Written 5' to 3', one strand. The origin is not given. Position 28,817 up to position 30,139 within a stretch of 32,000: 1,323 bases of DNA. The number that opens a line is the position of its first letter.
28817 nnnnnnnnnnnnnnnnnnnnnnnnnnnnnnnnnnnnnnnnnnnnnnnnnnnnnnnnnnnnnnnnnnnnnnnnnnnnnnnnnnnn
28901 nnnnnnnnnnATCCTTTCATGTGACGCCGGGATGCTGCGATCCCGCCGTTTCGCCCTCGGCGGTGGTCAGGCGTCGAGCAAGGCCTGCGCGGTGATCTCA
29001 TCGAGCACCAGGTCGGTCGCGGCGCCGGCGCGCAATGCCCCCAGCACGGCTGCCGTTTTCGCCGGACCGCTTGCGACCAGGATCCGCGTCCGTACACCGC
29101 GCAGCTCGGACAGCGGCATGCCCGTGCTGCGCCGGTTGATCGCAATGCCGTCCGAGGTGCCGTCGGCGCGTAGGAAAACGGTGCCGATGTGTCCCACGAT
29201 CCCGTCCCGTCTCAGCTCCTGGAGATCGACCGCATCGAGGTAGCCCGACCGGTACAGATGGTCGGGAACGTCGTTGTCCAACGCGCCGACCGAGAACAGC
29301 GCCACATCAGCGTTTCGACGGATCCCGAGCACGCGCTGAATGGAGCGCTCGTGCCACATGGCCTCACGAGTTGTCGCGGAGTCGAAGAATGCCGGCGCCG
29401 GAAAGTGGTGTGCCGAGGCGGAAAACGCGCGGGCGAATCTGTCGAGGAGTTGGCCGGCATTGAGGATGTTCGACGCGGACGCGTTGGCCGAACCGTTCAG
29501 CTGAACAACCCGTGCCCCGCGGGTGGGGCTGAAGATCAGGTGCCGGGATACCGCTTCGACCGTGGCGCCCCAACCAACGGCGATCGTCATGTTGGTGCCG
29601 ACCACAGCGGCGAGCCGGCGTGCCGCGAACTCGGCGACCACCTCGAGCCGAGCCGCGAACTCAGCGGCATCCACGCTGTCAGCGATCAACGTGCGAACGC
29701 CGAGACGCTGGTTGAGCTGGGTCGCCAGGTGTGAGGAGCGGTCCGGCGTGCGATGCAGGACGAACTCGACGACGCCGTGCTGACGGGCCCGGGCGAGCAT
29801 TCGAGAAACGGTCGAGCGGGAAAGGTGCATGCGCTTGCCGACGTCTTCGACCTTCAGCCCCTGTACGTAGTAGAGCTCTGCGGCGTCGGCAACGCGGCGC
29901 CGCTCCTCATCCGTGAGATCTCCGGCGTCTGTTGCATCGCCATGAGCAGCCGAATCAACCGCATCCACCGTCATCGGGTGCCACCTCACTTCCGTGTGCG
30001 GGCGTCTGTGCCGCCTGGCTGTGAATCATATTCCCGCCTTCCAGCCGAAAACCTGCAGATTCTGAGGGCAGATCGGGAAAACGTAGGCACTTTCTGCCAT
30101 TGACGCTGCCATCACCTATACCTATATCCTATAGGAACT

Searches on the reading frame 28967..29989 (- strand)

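Call 9: search_protein_families(library=pfam, proteins=[window:28967-29989:-], max_evalue=0.0001)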
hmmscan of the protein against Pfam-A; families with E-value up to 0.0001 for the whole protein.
window:28967-29989:- (340 aa): 6 families
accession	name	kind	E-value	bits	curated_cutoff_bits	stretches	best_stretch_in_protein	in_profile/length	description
PF04198.19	Sugar-bind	-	5.6e-55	186.8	27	1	84-338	5-256/257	Putative sugar-binding domain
PF13384.12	HTH_23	-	1.5e-06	28.3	24.6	1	29-73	4-46/50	Homeodomain-like domain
PF08281.18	Sigma70_r4_2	-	2.8e-06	27.3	25.7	1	38-71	20-53/54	Sigma-70, region 4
PF12802.13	MarR_2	-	1.2e-05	25.9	27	1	39-84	14-60/61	MarR family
PF04545.22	Sigma70_r4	-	1.6e-05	24.8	24.1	1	38-70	14-46/50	Sigma-70, region 4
PF13560.12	HTH_31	-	6.4e-05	23.6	27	0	37-69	13-39/64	Helix-turn-helix domain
